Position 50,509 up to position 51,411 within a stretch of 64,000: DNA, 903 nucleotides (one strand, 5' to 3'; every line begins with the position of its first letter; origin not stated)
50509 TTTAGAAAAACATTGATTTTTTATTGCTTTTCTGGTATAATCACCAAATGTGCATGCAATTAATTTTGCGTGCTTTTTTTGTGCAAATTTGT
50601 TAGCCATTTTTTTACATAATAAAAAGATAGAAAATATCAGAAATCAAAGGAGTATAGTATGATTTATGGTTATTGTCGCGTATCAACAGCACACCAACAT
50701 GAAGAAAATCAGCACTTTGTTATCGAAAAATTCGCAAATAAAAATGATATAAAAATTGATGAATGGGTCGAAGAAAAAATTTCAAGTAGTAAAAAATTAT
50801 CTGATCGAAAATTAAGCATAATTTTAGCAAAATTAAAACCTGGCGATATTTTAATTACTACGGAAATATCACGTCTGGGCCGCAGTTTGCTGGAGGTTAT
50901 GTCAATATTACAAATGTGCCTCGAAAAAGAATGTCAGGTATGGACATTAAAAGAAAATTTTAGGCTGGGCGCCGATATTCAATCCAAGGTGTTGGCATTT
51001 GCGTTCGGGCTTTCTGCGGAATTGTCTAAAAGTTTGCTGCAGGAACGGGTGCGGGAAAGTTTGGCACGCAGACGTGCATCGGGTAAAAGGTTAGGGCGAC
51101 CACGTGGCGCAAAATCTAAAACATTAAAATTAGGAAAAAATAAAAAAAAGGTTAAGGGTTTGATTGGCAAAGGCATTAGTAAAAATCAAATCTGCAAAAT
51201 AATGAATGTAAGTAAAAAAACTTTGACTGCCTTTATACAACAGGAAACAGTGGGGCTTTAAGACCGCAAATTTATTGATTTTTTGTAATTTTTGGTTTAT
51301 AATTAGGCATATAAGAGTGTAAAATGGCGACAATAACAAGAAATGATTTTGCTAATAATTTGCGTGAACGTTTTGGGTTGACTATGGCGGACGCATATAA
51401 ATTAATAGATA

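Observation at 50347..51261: Serine invertase plus 26-bp inverted repeats bracketing a promoter-like ~94-bp segment upstream of a trimeric autotransporter adhesin: candidate phase-variation switch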

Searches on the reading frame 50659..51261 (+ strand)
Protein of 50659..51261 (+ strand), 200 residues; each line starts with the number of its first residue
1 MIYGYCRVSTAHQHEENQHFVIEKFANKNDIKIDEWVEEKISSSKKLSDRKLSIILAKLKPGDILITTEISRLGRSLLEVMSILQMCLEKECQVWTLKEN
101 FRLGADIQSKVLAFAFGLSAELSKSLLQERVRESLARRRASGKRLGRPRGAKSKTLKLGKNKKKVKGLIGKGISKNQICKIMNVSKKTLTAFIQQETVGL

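Call 5: search_protein_families(library=pfam, proteins=[window:50659-51261:+], max_evalue=0.01)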
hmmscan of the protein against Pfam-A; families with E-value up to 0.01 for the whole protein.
window:50659-51261:+ (200 aa): 2 families
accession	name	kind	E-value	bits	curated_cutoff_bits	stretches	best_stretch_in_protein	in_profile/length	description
PF00239.26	Resolvase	-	6.8e-29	101.3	23.3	1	2-143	1-144/145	Resolvase, N terminal domain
PF02796.21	HTH_7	-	2.7e-05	24.7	23.8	1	162-189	11-38/45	Helix-turn-helix domain of resolvase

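Call 9: find_homologous_proteins(query=window:50659-51258:+, max_evalue=0.00001)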
Query window:50659-51258:+ (200 aa): 8000 proteins with E <= 0.00001 among 8000 candidates; the best 120 are listed.
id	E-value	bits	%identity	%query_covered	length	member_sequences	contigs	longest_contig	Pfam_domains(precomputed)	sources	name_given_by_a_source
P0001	2.2e-121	420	100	100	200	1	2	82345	PF00239.27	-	-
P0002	3.1e-106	371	88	100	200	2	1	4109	PF00239.27,PF02796.22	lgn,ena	-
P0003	1.0e-95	337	81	99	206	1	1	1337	PF00239.27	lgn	-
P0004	3.2e-94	332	80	97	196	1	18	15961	PF00239.27,PF02796.22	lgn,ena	-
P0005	7.1e-94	331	80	97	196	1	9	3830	PF00239.27,PF02796.22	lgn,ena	-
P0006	8.3e-94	331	80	98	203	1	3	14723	PF00239.27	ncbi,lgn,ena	ncbi:MAG: recombinase family protein [Alphaproteobacteria bacterium]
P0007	9.1e-94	330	80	97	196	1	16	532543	PF00239.27,PF02796.22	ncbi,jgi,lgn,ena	jgi:DNA invertase Pin-like site-specific DNA recombinase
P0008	1.3e-93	330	79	97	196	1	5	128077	PF00239.27,PF02796.22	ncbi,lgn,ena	-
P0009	1.4e-93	330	80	97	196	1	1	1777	PF00239.27,PF02796.22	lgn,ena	-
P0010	1.5e-93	330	79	98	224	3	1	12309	PF00239.27,PF02796.22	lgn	-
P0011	2.5e-93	329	79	97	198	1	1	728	PF00239.27,PF02796.22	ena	-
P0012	3.6e-93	329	79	97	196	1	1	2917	PF00239.27,PF02796.22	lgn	-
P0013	3.8e-93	328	79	97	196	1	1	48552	PF00239.27,PF02796.22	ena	-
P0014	4.0e-93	328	79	97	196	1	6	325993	PF00239.27,PF02796.22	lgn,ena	-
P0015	4.1e-93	328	79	97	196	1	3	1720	PF00239.27,PF02796.22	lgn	-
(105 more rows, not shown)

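Call 10: search_protein_families(library=ncbifam, proteins=[window:50659-51261:+], max_evalue=0.01)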
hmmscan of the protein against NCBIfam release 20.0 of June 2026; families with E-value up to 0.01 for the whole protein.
window:50659-51261:+ (200 aa): 5 families
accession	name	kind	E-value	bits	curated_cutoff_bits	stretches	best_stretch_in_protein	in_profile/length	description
NF009949.0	PRK13413.1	equivalog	2.6e-78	262.4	272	1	1-197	1-197/203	master DNA invertase Mpi family serine-type recombinase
NF041201.1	recomb_XisF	equivalog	4.9e-08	32.4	375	1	2-164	1-164/465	fdxN element excision recombinase XisF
NF033518.0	transpos_IS607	equivalog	6.9e-06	25.7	110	1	2-93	56-148/187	IS607 family transposase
NF049883.1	resolv_YneB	equivalog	2.7e-05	23.7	175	1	5-165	5-167/211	YneB family resolvase-like protein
NF047344.1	SCCmet_CcrA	equivalog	0.00013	21.2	700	1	3-143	5-147/442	cassette chromosome recombinase CcrA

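Call 11: find_encoding_contigs(protein=P0001, flank=4000, max_places=10)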
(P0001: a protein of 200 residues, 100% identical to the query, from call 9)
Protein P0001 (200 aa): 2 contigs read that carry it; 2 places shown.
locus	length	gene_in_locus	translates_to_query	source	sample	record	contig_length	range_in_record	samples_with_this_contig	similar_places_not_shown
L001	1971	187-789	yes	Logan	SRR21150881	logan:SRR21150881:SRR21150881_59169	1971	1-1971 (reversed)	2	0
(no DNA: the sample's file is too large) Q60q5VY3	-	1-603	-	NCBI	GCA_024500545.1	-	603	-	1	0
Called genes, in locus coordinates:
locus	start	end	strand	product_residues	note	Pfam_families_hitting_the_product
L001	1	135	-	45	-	?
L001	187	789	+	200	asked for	PF00239:Resolvase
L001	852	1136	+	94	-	PF00216:Bac_DNA_binding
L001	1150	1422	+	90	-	-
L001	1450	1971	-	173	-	?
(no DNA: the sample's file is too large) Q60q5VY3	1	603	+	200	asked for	PF00239:Resolvase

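Call 12: find_encoding_contigs(protein=P0002, flank=4000, max_places=10)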
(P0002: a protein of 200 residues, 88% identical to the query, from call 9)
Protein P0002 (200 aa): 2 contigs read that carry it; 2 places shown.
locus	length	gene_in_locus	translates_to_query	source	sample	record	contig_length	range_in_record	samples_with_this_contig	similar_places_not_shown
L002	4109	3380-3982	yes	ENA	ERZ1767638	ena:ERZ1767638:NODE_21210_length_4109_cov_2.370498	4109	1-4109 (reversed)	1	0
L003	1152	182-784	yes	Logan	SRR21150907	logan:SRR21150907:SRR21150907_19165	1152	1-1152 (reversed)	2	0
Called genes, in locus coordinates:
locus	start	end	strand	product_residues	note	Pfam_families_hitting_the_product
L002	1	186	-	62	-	?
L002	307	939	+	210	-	PF05656:DUF805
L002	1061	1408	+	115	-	PF01250:Ribosomal_S6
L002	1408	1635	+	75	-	PF01084:Ribosomal_S18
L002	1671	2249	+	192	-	PF01281:Ribosomal_L9_N, PF03948:Ribosomal_L9_C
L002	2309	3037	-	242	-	PF07699:Ephrin_rec_like (faint)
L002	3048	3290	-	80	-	-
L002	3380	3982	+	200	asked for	PF00239:Resolvase, PF02796:HTH_7 (weak)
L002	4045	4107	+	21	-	?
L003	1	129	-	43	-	?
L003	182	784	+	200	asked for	PF00239:Resolvase, PF02796:HTH_7 (weak)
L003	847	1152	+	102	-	?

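Call 18: find_related_loci(query=A1, collection=genome_contigs, flank=10000)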
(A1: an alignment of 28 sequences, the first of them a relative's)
Query A1 (200 aa) in genome_contigs; peptide patterns used: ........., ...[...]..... (x = any residue, [..] = any of these).
249 stretches matched a pattern; 220 encode a relative of the query (tblastn E <= 1e-3); the best 80 are kept; 80 distinct loci.
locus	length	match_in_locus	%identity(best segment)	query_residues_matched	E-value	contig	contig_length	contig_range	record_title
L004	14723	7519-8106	80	1-196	4e-103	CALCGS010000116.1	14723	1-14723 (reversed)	MAG TPA_asm: uncultured Alphaproteobacteria bacterium isolate SRR6425747_bin.65_CONCOCT_v1.1_MAG genome assembly, contig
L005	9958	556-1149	77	1-198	5e-101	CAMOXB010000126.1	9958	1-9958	MAG: uncultured proteobacterium isolate SRR873609_bin.15_metaWRAP_v1.3_MAG genome assembly, contig: ERZ1756109_4716394,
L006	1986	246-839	75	1-198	2e-103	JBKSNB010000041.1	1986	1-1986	MAG: Alphaproteobacteria bacterium isolate KH370_54 k141_844797, whole genome shotgun sequence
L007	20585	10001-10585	77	1-195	5e-98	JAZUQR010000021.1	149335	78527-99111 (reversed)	MAG: Alphaproteobacteria bacterium isolate T1900044856_TS20190322.MAGScoT_cleanbin_000019 SGB_3064_k141_945185, whole ge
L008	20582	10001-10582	80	1-194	3e-97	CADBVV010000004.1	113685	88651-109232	MAG: uncultured proteobacterium isolate RUG14344 genome assembly, contig: RUG14344_asm_4, whole genome shotgun sequence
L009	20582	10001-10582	80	1-194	3e-97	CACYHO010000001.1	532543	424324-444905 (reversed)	MAG: uncultured proteobacterium isolate RUG11949 genome assembly, contig: RUG11949_asm_1, whole genome shotgun sequence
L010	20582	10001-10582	80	1-194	4e-97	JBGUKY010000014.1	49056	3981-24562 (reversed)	MAG: Candidatus Enterousia sp. isolate ruminal_MAG_27 ruminal_MAG_27_contig_0014, whole genome shotgun sequence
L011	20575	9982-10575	76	1-198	1e-96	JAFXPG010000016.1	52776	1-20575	MAG: Alphaproteobacteria bacterium isolate RGIG6621 Sheep_Rumen-1__c1457400, whole genome shotgun sequence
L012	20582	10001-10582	79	1-194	9e-97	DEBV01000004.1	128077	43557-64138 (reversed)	MAG TPA_asm: Alphaproteobacteria bacterium UBA2947 UBA2947_contig_3256, whole genome shotgun sequence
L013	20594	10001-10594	77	1-198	1e-96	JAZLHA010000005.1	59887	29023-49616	MAG: Candidatus Enterousia sp. isolate T1900044989_TA20190051.MAGScoT_cleanbin_000050 SGB_4185_k141_1758631, whole genom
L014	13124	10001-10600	74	1-200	6e-97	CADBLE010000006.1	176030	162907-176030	MAG: uncultured proteobacterium isolate RUG14070 genome assembly, contig: RUG14070_asm_6, whole genome shotgun sequence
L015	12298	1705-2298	74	1-198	7e-97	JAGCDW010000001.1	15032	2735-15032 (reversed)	MAG: Alphaproteobacteria bacterium isolate RGIG9702 Yak_Omasum-2__c5705, whole genome shotgun sequence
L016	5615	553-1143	75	1-197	2e-96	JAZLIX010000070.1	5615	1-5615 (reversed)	MAG: Alphaproteobacteria bacterium isolate T1900044969_TA20190031.MAGScoT_cleanbin_000037 SGB_4026_k141_1778871, whole g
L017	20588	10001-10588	74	1-196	3e-96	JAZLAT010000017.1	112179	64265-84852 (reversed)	MAG: Candidatus Enterousia sp. isolate T1900045073_TC20190067.MAGScoT_cleanbin_000009 SGB_4624_k141_3773835, whole genom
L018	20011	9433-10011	75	1-193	1e-96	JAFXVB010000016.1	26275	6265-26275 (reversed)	MAG: Alphaproteobacteria bacterium isolate RGIG6772 Sheep_Rumen-3__c384173, whole genome shotgun sequence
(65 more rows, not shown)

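Call 28: search_solved_structures(query=window:50659-51258:+, max_evalue=0.00001, show_alignments=2)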
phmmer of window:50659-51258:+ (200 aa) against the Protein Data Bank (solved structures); distinct sequences matched with E-value up to 0.00001: 6.
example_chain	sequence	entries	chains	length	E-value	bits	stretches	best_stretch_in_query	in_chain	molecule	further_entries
4m6f_A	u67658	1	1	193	2.9e-09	40.4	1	1-189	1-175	DNA-invertase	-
3uj3_X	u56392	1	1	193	1.9e-08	37.8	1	1-189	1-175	DNA-invertase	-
1zr2_A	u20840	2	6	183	4.8e-07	33.2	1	2-194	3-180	Transposon gamma-delta resolvase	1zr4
2gm4_A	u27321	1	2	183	6.3e-07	32.8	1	2-194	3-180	Transposon gamma-delta resolvase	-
1gdt_A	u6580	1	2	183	6.4e-07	32.8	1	2-194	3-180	PROTEIN (GAMMA DELTA RESOLVASE)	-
5cy1_A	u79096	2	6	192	5.4e-06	29.8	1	2-153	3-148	Transposon Tn3 resolvase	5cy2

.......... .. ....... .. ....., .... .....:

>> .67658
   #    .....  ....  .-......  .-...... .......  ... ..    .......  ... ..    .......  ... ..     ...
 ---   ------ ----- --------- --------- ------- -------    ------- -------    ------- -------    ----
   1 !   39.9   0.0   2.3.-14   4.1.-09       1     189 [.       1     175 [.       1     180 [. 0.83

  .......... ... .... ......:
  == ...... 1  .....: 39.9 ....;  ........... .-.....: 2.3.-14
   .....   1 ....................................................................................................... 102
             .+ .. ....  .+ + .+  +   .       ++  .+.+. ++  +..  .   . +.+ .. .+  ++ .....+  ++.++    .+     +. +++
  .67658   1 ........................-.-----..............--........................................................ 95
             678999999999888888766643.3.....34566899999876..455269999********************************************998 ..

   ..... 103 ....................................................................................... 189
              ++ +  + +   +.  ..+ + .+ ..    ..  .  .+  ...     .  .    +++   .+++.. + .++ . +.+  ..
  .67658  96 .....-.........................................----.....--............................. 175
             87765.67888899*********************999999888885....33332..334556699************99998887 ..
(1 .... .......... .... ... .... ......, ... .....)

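Call 48: find_encoding_contigs(protein=P0004, flank=1500, max_places=10)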
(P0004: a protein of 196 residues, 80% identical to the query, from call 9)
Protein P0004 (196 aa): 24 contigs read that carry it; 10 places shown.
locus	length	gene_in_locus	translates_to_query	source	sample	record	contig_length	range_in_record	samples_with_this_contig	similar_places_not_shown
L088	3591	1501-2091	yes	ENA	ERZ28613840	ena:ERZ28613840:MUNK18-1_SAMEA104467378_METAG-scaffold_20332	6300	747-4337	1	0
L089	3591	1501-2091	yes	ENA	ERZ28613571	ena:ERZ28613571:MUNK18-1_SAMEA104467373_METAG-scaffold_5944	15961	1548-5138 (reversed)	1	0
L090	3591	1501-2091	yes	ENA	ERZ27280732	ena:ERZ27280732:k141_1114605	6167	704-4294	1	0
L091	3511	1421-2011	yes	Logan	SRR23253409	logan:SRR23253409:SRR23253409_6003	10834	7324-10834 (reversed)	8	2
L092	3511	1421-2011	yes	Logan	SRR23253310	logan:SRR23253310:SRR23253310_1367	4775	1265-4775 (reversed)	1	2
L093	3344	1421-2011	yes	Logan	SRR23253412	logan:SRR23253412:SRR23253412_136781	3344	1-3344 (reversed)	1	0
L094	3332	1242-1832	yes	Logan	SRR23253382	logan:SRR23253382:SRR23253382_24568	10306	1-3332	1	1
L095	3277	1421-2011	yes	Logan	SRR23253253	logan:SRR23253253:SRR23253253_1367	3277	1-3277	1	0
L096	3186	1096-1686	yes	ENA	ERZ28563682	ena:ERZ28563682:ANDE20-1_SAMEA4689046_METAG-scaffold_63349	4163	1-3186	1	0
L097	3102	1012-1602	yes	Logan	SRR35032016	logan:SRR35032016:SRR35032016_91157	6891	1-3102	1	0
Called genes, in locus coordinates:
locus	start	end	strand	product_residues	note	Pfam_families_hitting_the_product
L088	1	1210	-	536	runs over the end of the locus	PF03895:YadA_anchor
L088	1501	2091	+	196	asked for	PF00239:Resolvase, PF02796:HTH_7 (weak)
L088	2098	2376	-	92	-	PF05164:ZapA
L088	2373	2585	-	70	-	-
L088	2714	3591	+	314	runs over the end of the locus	-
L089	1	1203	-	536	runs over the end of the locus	PF03895:YadA_anchor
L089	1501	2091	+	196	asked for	PF00239:Resolvase, PF02796:HTH_7 (weak)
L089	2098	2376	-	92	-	PF05164:ZapA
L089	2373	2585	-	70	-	-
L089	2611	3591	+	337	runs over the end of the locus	-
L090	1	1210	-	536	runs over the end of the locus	PF03895:YadA_anchor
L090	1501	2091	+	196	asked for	PF00239:Resolvase, PF02796:HTH_7 (weak)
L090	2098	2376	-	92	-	PF05164:ZapA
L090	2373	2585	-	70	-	-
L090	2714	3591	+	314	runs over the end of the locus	-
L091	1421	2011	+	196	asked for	PF00239:Resolvase, PF02796:HTH_7 (weak)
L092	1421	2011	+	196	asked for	PF00239:Resolvase, PF02796:HTH_7 (weak)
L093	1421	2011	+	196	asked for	PF00239:Resolvase, PF02796:HTH_7 (weak)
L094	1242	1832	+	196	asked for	PF00239:Resolvase, PF02796:HTH_7 (weak)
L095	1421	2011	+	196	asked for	PF00239:Resolvase, PF02796:HTH_7 (weak)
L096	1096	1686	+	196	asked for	PF00239:Resolvase, PF02796:HTH_7 (weak)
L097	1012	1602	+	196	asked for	PF00239:Resolvase, PF02796:HTH_7 (weak)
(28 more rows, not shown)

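Call 49: find_encoding_contigs(protein=P0007, flank=1500, max_places=10)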
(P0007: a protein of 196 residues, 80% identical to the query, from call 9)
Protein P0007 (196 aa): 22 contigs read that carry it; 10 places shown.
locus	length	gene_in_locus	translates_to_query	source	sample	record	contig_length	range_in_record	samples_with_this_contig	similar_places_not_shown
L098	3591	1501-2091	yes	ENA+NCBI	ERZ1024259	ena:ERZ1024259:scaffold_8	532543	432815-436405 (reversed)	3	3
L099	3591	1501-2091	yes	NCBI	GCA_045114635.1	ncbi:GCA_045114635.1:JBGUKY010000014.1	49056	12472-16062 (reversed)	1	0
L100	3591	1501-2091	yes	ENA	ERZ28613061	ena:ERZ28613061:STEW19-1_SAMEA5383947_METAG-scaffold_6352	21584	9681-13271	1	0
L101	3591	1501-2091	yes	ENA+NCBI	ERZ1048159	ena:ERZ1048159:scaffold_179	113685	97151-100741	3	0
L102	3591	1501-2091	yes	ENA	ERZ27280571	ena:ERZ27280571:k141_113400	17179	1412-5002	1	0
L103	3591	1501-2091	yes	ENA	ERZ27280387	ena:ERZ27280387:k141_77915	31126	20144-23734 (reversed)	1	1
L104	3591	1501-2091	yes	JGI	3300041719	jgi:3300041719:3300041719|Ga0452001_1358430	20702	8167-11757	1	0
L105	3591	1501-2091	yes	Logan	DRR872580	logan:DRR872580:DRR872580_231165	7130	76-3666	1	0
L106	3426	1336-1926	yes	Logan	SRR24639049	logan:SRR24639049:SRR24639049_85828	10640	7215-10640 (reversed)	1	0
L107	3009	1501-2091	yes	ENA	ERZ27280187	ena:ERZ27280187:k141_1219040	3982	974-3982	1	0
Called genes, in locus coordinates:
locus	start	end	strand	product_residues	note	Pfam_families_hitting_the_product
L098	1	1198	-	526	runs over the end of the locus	PF03895:YadA_anchor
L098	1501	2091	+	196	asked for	PF00239:Resolvase, PF02796:HTH_7 (weak)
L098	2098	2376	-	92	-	PF05164:ZapA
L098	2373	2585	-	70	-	-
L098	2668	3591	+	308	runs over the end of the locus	-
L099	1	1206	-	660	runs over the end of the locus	PF03895:YadA_anchor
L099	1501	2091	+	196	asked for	PF00239:Resolvase, PF02796:HTH_7 (weak)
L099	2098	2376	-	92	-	PF05164:ZapA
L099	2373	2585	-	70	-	-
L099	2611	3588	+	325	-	-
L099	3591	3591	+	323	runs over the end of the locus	-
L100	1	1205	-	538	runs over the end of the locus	PF03895:YadA_anchor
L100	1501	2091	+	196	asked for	PF00239:Resolvase, PF02796:HTH_7 (weak)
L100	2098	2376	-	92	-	PF05164:ZapA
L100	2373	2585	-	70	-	-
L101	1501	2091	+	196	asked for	PF00239:Resolvase, PF02796:HTH_7 (weak)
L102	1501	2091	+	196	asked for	PF00239:Resolvase, PF02796:HTH_7 (weak)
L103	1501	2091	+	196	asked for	PF00239:Resolvase, PF02796:HTH_7 (weak)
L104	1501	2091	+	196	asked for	PF00239:Resolvase, PF02796:HTH_7 (weak)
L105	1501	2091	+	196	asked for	PF00239:Resolvase, PF02796:HTH_7 (weak)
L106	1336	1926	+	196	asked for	PF00239:Resolvase, PF02796:HTH_7 (weak)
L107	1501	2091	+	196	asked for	PF00239:Resolvase, PF02796:HTH_7 (weak)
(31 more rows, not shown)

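Call 70: search_dna_similar(query=window:50659-51258:+, collection=plasmids, mode=protein, max_rows=15)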
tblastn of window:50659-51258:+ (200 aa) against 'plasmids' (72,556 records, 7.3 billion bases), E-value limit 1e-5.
Records with a match: 4553; places in all: 4830; records where one place covers at least 80% of the query: 127.
Best place of each record, by identity: <60% 4553.
By first word of the organism name: Klebsiella 1734; Escherichia 592; Enterobacter 274; Campylobacter 210; Enterococcus 188; Citrobacter 168; Bacillus 119; Listeria 80; Agrobacterium 70; Salmonella 65; and 196 more.
By predicted mobility (MOB-suite, as given by PLSDB): conjugative 2280; non-mobilizable 1624; mobilizable 649.
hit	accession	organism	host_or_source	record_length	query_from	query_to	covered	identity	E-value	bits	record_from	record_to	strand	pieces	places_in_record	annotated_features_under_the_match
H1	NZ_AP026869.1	Aureispira anguillae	Anguilla japonica,Standard,head of ...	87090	1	194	97%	50.0%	8e-43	159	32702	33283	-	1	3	master DNA invertase Mpi family serine-type recombinase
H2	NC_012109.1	Desulforapulum autotrophicum HRM2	-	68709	1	194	97%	49.5%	2e-40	152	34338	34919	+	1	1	master DNA invertase Mpi family serine-type recombinase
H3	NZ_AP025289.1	Treponema saccharophilum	-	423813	1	199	100%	46.2%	3e-44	163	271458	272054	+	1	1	master DNA invertase Mpi family serine-type recombinase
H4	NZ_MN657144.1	Pedobacter sp.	-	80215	1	194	97%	45.9%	1e-39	150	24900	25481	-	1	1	master DNA invertase Mpi family serine-type recombinase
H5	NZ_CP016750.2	Lactococcus cremoris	Single cell,Dairy fermentation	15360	1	151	76%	54.3%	3e-40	152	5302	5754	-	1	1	master DNA invertase Mpi family serine-type recombinase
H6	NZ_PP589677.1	Lactococcus sp.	Bacterial culture,Dairy environment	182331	1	151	76%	54.3%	3e-40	152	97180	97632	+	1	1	master DNA invertase Mpi family serine-type recombinase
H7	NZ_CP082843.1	Prevotella nigrescens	-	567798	1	150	75%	53.3%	2e-42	158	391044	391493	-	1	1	master DNA invertase Mpi family serine-type recombinase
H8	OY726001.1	Phocaeicola massiliensis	-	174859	1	150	75%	53.3%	1e-37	144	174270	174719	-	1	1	record has no annotation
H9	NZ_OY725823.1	Parabacteroides distasonis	-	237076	1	150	75%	52.7%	3e-42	157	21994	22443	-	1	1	master DNA invertase Mpi family serine-type recombinase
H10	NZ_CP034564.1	Flammeovirga pectinis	mono bacterial isolate,scallop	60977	16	151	68%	53.7%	2e-36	141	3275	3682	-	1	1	none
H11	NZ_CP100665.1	Actinobacillus pleuropneumoniae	swine,tissue sample,pig farms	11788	2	196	98%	36.5%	9e-19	91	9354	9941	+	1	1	recombinase family protein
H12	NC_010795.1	Actinobacillus pleuropneumoniae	-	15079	2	196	98%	36.4%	3e-18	89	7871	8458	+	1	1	recombinase family protein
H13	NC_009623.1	Actinobacillus porcitonsillarum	Sus scrofa,host tonsils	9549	2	196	98%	36.4%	5e-18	88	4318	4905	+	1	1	recombinase family protein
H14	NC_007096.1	Actinobacillus porcitonsillarum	Sus scrofa (pig),tonsils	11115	2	196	98%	36.4%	5e-18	88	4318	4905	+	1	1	recombinase family protein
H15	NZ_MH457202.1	Actinobacillus pleuropneumoniae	pig,lung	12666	2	196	98%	36.4%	5e-18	88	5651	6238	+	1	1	recombinase family protein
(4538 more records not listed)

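Call 71: get_annotated_region(hit=H9, flank=2500)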
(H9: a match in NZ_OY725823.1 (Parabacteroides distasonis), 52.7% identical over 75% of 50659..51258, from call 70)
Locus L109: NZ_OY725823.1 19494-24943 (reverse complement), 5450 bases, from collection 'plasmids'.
description: Parabacteroides distasonis strain Parabacteroides distasonis TSDC17.2-1.1 plasmid 78, complete sequence
organism: Parabacteroides distasonis (NCBI taxid 823)
taxonomy: Bacteria; Bacteroidota; Bacteroidia; Bacteroidales; Tannerellaceae; Parabacteroides; Parabacteroides distasonis
host: -; source: -; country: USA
typing (MOB-suite, as given by PLSDB): non-mobilizable
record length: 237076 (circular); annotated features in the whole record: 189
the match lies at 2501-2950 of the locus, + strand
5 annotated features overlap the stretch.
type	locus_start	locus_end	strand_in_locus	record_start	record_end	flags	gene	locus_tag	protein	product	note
CDS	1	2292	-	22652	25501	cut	-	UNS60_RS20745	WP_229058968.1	bifunctional fucokinase/fucose-1-phosphate guanylyltransferase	-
CDS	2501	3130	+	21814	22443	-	-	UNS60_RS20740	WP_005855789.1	master DNA invertase Mpi family serine-type recombinase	-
CDS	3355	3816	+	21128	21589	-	ndk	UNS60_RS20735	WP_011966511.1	nucleoside-diphosphate kinase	-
CDS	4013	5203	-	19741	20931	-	-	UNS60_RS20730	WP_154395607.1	glycosyltransferase family 4 protein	-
CDS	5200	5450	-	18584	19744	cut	wecB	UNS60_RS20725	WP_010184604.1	UDP-N-acetylglucosamine 2-epimerase (non-hydrolyzing)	GO:0009103 - lipopolysaccharide biosynthetic process [Evidence IEA]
